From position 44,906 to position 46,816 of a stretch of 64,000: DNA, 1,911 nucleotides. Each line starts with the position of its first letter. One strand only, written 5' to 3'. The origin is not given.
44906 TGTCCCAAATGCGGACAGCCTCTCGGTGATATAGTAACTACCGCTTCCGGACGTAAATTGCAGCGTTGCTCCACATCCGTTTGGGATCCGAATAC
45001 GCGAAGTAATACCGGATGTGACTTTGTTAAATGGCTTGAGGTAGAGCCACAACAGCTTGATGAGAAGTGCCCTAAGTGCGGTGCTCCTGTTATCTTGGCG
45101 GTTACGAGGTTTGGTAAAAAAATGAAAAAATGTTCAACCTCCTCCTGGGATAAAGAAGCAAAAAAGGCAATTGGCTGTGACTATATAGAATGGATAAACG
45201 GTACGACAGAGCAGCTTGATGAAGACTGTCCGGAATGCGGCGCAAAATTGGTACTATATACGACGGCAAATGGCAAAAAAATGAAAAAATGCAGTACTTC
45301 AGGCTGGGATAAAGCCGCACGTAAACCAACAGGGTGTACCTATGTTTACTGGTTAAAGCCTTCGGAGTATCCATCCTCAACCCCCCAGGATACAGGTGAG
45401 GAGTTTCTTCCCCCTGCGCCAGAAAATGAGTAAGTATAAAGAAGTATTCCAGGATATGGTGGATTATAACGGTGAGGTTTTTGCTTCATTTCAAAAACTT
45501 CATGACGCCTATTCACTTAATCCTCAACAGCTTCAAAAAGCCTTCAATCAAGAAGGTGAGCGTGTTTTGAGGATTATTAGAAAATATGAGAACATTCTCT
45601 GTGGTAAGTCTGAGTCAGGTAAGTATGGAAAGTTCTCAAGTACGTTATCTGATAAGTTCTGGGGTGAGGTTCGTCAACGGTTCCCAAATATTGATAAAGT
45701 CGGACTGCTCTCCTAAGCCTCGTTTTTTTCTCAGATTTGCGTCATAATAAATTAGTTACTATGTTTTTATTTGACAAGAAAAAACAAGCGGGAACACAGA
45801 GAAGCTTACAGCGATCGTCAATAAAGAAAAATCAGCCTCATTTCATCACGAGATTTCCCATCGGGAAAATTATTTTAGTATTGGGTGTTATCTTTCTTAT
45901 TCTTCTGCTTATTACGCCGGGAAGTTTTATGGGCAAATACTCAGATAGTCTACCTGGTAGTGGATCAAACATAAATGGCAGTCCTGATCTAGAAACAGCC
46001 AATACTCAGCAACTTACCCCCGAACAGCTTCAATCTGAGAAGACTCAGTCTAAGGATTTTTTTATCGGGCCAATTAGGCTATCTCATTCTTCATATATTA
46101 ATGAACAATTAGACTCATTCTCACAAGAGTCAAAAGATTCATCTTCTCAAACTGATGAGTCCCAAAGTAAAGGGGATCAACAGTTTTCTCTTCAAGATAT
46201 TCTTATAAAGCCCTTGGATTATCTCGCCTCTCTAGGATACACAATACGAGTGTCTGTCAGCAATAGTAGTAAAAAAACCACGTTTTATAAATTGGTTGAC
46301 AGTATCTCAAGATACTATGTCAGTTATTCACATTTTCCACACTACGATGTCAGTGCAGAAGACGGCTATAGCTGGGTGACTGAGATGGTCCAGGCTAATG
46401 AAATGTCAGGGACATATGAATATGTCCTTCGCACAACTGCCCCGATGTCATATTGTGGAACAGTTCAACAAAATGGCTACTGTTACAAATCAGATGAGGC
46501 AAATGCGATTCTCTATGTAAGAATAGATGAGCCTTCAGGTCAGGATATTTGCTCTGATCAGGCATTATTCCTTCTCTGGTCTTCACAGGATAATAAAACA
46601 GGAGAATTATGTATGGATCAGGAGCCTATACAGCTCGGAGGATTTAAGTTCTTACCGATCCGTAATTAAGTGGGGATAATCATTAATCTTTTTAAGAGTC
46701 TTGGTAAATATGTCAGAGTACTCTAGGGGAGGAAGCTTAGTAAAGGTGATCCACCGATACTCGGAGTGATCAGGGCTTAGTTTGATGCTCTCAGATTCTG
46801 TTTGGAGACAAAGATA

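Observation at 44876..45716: Stand-alone triple zinc-ribbon protein (topoisomerase-type zinc-finger-like repeats) translationally coupled to a small unknown ORF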

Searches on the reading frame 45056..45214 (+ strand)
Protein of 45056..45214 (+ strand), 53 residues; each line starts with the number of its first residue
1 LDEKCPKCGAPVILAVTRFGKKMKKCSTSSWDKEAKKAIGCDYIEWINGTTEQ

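Call 64: search_solved_structures(query=A3, max_evalue=1, show_alignments=4)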
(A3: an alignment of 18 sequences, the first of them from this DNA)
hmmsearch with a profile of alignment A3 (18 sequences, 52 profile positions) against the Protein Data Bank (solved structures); distinct sequences matched with E-value up to 1: 6.
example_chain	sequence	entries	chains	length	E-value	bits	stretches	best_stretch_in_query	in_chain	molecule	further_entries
7aoc_I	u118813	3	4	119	0.056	16.6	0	2-17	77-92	DNA-directed RNA polymerase I subunit RPA12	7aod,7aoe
5k2m_E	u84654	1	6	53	0.17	15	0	4-14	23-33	Probable lysine biosynthesis protein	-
9fhl_a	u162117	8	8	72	0.35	14.1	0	2-14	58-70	aS34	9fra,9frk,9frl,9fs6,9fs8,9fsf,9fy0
2ect_A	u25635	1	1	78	0.53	13.5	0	3-18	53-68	RING finger protein 126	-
2k5c_A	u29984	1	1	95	0.74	13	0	3-12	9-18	uncharacterized protein PF0385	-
2apo_B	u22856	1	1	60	0.94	12.7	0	2-13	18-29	Ribosome biogenesis protein Nop10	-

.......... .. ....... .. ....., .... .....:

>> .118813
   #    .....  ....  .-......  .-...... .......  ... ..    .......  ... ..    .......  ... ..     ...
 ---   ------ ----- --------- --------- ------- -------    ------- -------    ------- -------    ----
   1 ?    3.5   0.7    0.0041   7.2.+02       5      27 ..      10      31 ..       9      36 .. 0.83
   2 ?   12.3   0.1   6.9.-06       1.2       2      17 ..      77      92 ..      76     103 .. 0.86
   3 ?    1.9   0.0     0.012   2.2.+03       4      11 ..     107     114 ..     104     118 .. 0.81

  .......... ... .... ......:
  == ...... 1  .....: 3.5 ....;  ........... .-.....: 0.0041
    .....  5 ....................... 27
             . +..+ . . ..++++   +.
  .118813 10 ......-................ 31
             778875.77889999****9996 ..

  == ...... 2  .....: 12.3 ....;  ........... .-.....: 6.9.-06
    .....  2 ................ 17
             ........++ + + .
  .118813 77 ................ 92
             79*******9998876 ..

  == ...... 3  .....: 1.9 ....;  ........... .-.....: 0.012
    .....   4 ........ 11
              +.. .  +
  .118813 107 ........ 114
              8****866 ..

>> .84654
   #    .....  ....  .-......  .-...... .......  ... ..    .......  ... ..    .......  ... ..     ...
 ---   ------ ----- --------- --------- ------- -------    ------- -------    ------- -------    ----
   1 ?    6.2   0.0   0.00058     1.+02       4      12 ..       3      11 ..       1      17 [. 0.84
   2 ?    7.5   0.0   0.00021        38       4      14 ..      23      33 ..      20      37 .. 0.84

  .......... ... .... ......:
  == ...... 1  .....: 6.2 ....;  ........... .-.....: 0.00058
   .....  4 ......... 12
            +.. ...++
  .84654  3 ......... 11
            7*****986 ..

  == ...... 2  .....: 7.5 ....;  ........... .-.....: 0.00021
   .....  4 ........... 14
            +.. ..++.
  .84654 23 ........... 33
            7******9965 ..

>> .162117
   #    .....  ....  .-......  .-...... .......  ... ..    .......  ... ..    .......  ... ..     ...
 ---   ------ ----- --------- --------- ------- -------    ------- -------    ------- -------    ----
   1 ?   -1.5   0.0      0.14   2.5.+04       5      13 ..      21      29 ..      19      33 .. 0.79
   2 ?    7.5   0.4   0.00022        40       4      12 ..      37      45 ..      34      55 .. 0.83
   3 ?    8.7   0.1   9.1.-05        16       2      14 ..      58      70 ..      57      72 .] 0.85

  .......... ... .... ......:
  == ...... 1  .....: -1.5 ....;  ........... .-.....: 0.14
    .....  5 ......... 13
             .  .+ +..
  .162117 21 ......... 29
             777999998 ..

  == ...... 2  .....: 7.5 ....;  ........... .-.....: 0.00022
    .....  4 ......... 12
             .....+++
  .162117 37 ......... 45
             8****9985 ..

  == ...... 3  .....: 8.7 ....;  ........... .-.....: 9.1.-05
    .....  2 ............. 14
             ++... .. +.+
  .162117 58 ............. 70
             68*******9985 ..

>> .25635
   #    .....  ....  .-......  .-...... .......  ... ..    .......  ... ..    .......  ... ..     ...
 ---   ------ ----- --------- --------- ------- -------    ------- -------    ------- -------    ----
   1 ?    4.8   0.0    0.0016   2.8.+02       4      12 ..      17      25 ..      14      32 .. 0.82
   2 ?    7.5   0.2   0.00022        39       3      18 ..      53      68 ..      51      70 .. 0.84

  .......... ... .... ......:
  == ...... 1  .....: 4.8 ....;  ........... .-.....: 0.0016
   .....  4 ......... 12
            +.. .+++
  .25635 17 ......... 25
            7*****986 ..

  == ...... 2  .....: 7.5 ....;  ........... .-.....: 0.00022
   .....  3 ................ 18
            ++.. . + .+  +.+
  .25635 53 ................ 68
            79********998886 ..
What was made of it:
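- No solved structure matches the single-ribbon profile by sequence (call 64).
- Tried and rejected: It gave only generic CPxCG knuckle hits (call 64).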

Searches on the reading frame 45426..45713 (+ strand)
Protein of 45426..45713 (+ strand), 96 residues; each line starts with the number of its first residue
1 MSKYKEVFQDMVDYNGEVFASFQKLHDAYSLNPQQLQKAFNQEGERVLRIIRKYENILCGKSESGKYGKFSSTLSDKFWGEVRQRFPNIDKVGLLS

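Call 5: search_protein_families(library=pfam, proteins=[window:45426-45713:+], max_evalue=1)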
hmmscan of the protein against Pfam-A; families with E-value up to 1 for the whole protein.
window:45426-45713:+ (96 aa): 2 families
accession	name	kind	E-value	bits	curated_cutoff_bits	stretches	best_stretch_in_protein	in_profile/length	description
PF12729.13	4HB_MCP_1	-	0.15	12.1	27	1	33-74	77-118/181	Four helix bundle sensory module for signal transduction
PF05240.20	APOBEC_C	-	0.17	12.3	23.6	1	2-38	40-76/78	APOBEC-like C-terminal domain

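Call 6: search_protein_families(library=ncbifam, proteins=[window:45426-45713:+], max_evalue=1)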
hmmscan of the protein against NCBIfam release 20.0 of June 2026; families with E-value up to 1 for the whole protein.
window:45426-45713:+ (96 aa): 0 families

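Call 10: find_homologous_proteins(query=window:45426-45713:+)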
Query window:45426-45713:+ (96 aa): 53 proteins with E <= 0.001 among 55 candidates.
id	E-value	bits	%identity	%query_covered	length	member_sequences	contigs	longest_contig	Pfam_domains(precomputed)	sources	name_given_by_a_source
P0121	1.1e-57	210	100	100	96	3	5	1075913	-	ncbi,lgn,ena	ncbi:MAG: hypothetical protein AAB478_01355 [Patescibacteria group bacterium]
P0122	2.1e-49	183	85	100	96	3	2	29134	-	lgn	-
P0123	6.0e-40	153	72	100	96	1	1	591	-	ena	-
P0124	3.5e-38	147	69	100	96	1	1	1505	-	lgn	-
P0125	1.4e-37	145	69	99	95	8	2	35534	-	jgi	jgi:hypothetical protein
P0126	2.4e-37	144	68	99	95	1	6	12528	-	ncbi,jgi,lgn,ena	jgi:hypothetical protein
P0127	2.5e-37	144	66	98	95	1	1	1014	-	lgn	-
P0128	5.3e-37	143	66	100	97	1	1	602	-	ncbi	-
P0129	8.2e-37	143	65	97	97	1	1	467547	-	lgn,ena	-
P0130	1.5e-36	142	61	100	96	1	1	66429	-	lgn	-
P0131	3.9e-36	141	65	99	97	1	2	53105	-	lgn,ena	-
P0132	4.3e-36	141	67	99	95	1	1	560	-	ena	-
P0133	6.5e-36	140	63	97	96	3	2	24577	-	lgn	-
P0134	7.8e-36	140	64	100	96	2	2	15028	-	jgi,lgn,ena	-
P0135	1.1e-35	139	65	97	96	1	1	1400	-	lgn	-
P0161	1.7e-28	116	56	97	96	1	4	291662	-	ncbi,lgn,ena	-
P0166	1.1e-25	107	52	98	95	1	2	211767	-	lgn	-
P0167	1.6e-25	107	54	99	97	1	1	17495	-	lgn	-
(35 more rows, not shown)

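Call 12: find_encoding_contigs(protein=P0121, flank=10000, max_places=3)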
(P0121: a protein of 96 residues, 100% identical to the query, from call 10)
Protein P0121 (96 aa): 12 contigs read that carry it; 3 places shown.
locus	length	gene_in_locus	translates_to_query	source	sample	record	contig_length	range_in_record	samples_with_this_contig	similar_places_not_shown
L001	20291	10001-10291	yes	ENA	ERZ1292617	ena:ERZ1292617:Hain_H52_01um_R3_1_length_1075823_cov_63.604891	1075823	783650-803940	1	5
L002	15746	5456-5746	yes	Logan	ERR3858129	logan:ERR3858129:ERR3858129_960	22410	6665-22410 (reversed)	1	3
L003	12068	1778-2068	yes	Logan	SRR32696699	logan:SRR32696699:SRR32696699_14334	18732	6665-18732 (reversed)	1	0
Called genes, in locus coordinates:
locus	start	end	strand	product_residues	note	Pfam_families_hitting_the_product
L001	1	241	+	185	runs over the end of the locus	PF00406:ADK, PF02223:Thymidylate_kin (faint), PF13207:AAA_17, PF13238:AAA_18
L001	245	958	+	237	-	PF02224:Cytidylate_kin, PF13238:AAA_18 (faint)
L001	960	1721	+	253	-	PF00557:Peptidase_M24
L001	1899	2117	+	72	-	PF01176:eIF-1a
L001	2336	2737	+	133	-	PF00416:Ribosomal_S13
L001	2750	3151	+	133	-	PF00411:Ribosomal_S11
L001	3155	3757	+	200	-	PF00163:Ribosomal_S4, PF22421:SYY_C-terminal (faint), PF01479:S4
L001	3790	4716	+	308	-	PF01193:RNA_pol_L, PF01000:RNA_pol_A_bac, PF03118:RNA_pol_A_CTD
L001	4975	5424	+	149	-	PF01196:Ribosomal_L17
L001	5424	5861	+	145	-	PF00572:Ribosomal_L13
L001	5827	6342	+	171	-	PF00380:Ribosomal_S9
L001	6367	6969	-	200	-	-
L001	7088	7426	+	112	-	PF04020:Phage_holin_4_2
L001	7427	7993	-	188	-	-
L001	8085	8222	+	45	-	-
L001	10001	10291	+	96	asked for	-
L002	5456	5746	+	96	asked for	-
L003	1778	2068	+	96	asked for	-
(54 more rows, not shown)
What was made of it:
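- In the window's clade the gene lies between obg and hflX and just downstream of the rpsM-rpoA-rplQ-rplM-rpsI block (call 12).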

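Call 30: search_protein_families(library=phrogs, proteins=[window:45426-45713:+], max_evalue=0.01)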
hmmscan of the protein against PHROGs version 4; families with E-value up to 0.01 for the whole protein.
window:45426-45713:+ (96 aa): 0 families

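Call 38: find_encoding_contigs(protein=P0166, flank=5000, max_places=1)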
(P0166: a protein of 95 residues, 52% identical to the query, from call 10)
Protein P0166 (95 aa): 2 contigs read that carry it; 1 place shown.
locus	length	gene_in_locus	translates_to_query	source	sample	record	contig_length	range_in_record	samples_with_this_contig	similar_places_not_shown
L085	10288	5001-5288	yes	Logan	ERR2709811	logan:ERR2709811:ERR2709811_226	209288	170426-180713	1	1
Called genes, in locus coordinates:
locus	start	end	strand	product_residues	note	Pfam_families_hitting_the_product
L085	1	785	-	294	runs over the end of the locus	PF17773:UPF0176_N, PF00581:Rhodanese, PF12368:Rhodanese_C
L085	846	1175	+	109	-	PF00254:FKBP_C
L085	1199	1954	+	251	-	-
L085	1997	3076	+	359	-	PF00349:Hexokinase_1, PF03727:Hexokinase_2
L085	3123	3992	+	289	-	PF00892:EamA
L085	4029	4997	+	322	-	-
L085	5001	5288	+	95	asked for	-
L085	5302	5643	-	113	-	PF12773:DZR (faint), PF13240:Zn_Ribbon_1, PF13248:Zn_ribbon_3 (weak)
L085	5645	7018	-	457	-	PF00133:tRNA-synt_1 (faint), PF01406:tRNA-synt_1e, PF01921:tRNA-synt_1f (faint), PF09334:tRNA-synt_1g, PF09190:DALR_2 (weak)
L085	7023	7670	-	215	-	-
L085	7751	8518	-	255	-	PF02540:NAD_synthase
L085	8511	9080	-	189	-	PF01467:CTP_transf_like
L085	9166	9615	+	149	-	PF00903:Glyoxalase (weak)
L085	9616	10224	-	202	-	PF21176:RecR_HhH, PF01751:Toprim, PF13662:Toprim_4, PF21175:RecR_C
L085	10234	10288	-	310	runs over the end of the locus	PF13793:Pribosyltran_N, PF00156:Pribosyltran, PF14572:Pribosyl_synth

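Call 39: find_encoding_contigs(protein=P0161, flank=5000, max_places=1)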
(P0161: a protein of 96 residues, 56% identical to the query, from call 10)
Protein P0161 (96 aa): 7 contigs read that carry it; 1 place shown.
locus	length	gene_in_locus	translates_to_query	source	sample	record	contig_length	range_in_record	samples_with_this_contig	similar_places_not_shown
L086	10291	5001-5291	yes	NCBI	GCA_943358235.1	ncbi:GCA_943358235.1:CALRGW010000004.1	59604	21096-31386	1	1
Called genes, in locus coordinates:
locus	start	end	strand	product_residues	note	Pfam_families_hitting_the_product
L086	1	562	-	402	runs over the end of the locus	-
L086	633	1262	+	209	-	PF01396:Zn_ribbon_Top1 (faint), PF06677:Auto_anti-p27 (faint), PF26040:Zn_ribbon_CLPX_N (faint)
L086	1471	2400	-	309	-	PF13354:Beta-lactamase2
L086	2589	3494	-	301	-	PF00413:Peptidase_M10 (weak)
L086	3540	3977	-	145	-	-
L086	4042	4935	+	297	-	PF02518:HATPase_c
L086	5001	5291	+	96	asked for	-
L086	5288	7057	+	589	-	PF00664:ABC_membrane, PF00005:ABC_tran, PF02463:SMC_N (weak)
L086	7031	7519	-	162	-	PF01467:CTP_transf_like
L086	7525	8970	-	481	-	PF00133:tRNA-synt_1 (faint), PF01406:tRNA-synt_1e, PF01921:tRNA-synt_1f (faint), PF09334:tRNA-synt_1g (weak)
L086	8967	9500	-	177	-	-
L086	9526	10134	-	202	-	PF21176:RecR_HhH, PF01751:Toprim, PF13662:Toprim_4, PF21175:RecR_C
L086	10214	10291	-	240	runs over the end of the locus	PF13793:Pribosyltran_N, PF00156:Pribosyltran, PF14572:Pribosyl_synth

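Call 40: find_encoding_contigs(protein=P0167, flank=5000, max_places=1)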
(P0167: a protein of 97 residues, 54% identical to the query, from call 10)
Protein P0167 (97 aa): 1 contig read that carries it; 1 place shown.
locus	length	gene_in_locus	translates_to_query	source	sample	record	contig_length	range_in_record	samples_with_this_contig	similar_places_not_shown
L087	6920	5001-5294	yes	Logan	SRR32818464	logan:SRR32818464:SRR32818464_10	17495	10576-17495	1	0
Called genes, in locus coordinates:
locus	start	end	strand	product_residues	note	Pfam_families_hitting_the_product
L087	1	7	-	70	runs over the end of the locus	-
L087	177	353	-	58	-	-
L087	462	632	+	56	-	-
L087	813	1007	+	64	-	-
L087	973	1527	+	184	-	-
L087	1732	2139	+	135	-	-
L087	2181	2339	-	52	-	-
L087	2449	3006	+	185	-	PF13298:LigD_N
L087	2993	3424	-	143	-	-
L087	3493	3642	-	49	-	-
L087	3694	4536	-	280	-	PF12705:PDDEXK_1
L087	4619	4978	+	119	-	PF00254:FKBP_C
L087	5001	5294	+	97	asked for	-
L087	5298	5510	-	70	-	-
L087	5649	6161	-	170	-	-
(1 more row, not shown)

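Call 41: predict_structure(alignment_id=A2)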
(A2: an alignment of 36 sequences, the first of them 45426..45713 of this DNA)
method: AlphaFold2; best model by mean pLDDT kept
length: 96 residues; sequences in the alignment: 36
mean_pLDDT: 90.6   pTM: 0.81
mean pLDDT of the five models: 90.6, 87.6, 86.0, 85.3, 83.4
residues with pLDDT >= 90: 77; 70-90: 10; 50-70: 9; < 50: 0
segments of 3 or more residues with pLDDT < 50: none
pLDDT, mean of each block of 10 residues (from residue 1): 93 97 96 94 97 92 61 94 97 83
secondary structure, 60 per line:
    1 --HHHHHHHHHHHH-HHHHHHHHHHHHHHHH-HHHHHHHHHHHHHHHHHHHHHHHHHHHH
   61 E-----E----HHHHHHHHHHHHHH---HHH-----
elements in order: H3-14 H16-31 H33-60 H72-85

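Call 56: fold_search(model_id=the predicted structure, library=pdb)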
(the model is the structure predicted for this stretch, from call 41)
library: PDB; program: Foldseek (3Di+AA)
matches with E <= 10: 119; with E <= 0.001: 0
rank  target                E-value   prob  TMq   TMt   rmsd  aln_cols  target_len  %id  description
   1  8eja_B                8.3e-01  0.38  0.36  0.32   7.3       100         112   11  Computational design of potent and selective inhibitors of Bak and Bax (released 2024-03-20)
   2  9k7x_D                1.1e+00  0.33  0.35  0.37   8.5        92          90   13  Crystal structure of designed calcium-induced homotrimer C3-Ca1-DN*3-20 (released 2025-10-29)
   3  9k7x_B                1.4e+00  0.28  0.35  0.38   8.5        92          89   15  Crystal structure of designed calcium-induced homotrimer C3-Ca1-DN*3-20 (released 2025-10-29)
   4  6tb3_BW               1.5e+00  0.15  0.30  0.26   7.4        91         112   20  yeast 80S ribosome in complex with the Not5 subunit of the CCR4-NOT complex (released 2020-04-22)
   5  3evy_A                1.5e+00  0.21  0.35  0.38   7.4        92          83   11  Crystal structure of a fragment of a putative type I restriction enzyme R protein from Bacteroides fragilis (released 2008-10-21)
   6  9rgx_A                1.6e+00  0.38  0.46  0.46   6.2        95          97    9  X-ray crystal structure of a de novo designed single-chain antiparallel 3-helix coiled-coil bundle, sc-apCC3-ACW (released 2025-09-03)
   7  3lg7_A                1.8e+00  0.18  0.36  0.29   8.2       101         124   16  Crystal structure of HIV epitope-scaffold 4E10_S0_1EZ3A_002_C (released 2010-09-22)
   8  9had_C                2.0e+00  0.20  0.37  0.34  12.7        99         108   12  Der f 21 dust mite allergen with computationally designed DerF21_b10 binder (released 2024-12-18)
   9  2wwv_MODEL_1_A        2.0e+00  0.18  0.39  0.37   6.6       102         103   14  NMR structure of the IIAchitobiose-IIBchitobiose complex of the N,N'- diacetylchitoboise brance of the E. coli (released 2009-12-08)
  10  2v6y_A                2.0e+00  0.16  0.34  0.41   7.4        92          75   13  Structure of the MIT domain from a S. solfataricus Vps4-like ATPase (released 2007-10-16)
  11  8e0m_H                2.4e+00  0.13  0.35  0.24   8.3       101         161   12  Homotrimeric variant of tcTRP9, BGL15 (released 2023-04-12)
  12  4xpx                  2.6e+00  0.25  0.44  0.35   6.1        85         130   13  Crystal structure of hemerythrin:wild-type (released 2015-04-29)
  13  1wlx_MODEL_1_A        2.6e+00  0.08  0.26  0.20   9.5       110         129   16  Solution structure of the third spectrin repeat of alpha-actinin-4 (released 2005-08-09)
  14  1q6a_A                2.7e+00  0.13  0.31  0.28  10.1        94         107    8  Solution Structure of the C-terminal Domain of Thermosynechococcus elongatus KaiA (ThKaiA180C); Averaged Minimized Str (released 2003-08-19)
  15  6sny_A                2.9e+00  0.20  0.42  0.39   6.6       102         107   13  Synthetic mimic of an EPCR-binding PfEMP1 bound to EPCR (released 2019-09-04)
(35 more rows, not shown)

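Call 79: search_protein_families(library=padloc, proteins=[window:45426-45713:+], max_evalue=0.01)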
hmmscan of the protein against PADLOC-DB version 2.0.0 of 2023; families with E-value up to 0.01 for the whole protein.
window:45426-45713:+ (96 aa): 0 families

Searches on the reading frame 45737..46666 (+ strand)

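Call 5: search_protein_families(library=pfam, proteins=[window:45737-46666:+], max_evalue=1)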
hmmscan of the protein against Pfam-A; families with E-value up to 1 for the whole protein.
window:45737-46666:+ (310 aa): 0 families

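Call 6: search_protein_families(library=ncbifam, proteins=[window:45737-46666:+], max_evalue=1)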
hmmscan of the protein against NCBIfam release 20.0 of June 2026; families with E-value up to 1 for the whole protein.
window:45737-46666:+ (310 aa): 1 family
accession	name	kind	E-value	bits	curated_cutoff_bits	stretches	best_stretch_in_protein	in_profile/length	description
NF046001.1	SecDF_plasm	equivalog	0.046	11.7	500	1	6-185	503-684/878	protein translocase subunit SecDF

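Call 30: search_protein_families(library=phrogs, proteins=[window:45761-46666:+], max_evalue=0.01)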
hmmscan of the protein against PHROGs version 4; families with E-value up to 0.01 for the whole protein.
window:45761-46666:+ (302 aa): 0 families

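Call 79: search_protein_families(library=padloc, proteins=[window:45761-46666:+], max_evalue=0.01)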
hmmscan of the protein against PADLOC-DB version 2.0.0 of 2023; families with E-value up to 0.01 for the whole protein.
window:45761-46666:+ (302 aa): 0 families
